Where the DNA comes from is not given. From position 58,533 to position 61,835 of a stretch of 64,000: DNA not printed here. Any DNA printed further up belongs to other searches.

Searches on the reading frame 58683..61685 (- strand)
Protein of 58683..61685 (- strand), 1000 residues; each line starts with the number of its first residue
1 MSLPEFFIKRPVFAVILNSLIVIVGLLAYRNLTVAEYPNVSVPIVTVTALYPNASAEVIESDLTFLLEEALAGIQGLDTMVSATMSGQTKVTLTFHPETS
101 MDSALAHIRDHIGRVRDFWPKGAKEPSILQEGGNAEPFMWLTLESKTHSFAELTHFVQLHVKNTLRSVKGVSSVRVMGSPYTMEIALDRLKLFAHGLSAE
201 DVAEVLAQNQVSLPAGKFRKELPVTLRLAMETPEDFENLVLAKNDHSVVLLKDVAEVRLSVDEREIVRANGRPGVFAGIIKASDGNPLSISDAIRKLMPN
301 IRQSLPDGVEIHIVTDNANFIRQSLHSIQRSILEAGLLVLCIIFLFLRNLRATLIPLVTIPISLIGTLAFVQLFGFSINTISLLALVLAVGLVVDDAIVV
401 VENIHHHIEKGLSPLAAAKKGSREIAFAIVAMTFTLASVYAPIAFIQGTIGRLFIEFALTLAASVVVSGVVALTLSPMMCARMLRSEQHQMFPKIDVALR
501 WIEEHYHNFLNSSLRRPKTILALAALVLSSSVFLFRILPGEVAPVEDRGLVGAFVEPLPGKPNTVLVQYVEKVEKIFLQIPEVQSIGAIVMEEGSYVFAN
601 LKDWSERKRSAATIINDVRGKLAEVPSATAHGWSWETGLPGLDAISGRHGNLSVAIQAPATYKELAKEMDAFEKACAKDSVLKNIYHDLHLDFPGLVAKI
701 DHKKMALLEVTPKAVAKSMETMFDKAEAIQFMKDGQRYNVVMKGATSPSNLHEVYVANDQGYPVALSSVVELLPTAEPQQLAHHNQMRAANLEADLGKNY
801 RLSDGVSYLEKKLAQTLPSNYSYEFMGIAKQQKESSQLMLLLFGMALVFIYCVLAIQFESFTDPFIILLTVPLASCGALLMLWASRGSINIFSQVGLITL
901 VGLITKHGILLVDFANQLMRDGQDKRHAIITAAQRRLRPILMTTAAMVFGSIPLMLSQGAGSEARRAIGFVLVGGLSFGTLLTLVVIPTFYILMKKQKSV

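Call 78: search_protein_families(library=ncbifam, proteins=[window:58683-61685:-], max_evalue=0.00001)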
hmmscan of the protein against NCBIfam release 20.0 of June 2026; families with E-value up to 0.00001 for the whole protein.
window:58683-61685:- (1000 aa): 17 families
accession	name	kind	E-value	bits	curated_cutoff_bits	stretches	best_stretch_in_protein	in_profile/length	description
NF033617.1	RND_permease_2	subfamily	0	1074.5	1250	1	6-995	3-1008/1009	multidrug efflux RND transporter permease subunit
NF000282.2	RND_permease_1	subfamily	1.3e-222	741.8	1250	1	5-995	2-1028/1029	multidrug efflux RND transporter permease subunit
NF007133.0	PRK09579.1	equivalog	1.2e-217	724.9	1763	1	1-998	1-1006/1017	multidrug efflux RND transporter permease subunit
TIGR00915.1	2A0602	subfamily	2.7e-201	671.2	940.35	1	4-996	2-1030/1050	efflux RND transporter permease subunit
NF007905.0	PRK10614.1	equivalog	3.5e-171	571.2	1774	1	5-998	5-1012/1025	multidrug efflux RND transporter permease subunit MdtC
NF007798.0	PRK10503.1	equivalog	1.4e-161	539.4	1584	1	6-996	15-1024/1040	MdtB/MuxB family multidrug efflux RND transporter permease subunit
NF007131.0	PRK09577.1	equivalog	1.8e-157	525.9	1768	1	5-995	3-1023/1045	multidrug efflux RND transporter permease subunit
NF007842.1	PRK10555.1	equivalog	4.7e-156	521.3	1854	1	5-997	3-1029/1036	multidrug efflux RND transporter permease AcrD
NF000037.1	RND_perm_OqxB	exception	1.3e-137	460.3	2200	1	1-996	1-1036/1050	multidrug efflux RND transporter permease subunit OqxB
NF011706.2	PRK15127.1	equivalog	5.1e-131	438.5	2150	1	3-997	1-1032/1049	multidrug efflux RND transporter permease subunit AcrB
TIGR00914.1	2A0601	subfamily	2.1e-107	360.2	701.45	1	13-998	14-1039/1051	CusA/CzcA family heavy metal efflux RND transporter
TIGR00833.1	actII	subfamily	8.6e-16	57.4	874.7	1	287-522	130-366/910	MMPL family RND transporter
NF009580.0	PRK13023.1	equivalog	1.4e-08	33.4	1153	1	342-499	309-463/775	protein translocase subunit SecDF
NF009583.0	PRK13024.1-3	subfamily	8.8e-08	30.6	721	1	338-535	289-481/755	protein translocase subunit SecDF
TIGR00916.1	2A0604s01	subfamily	1.1e-07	31.7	148.6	1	331-471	89-229/231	SecD/SecF family protein translocase subunit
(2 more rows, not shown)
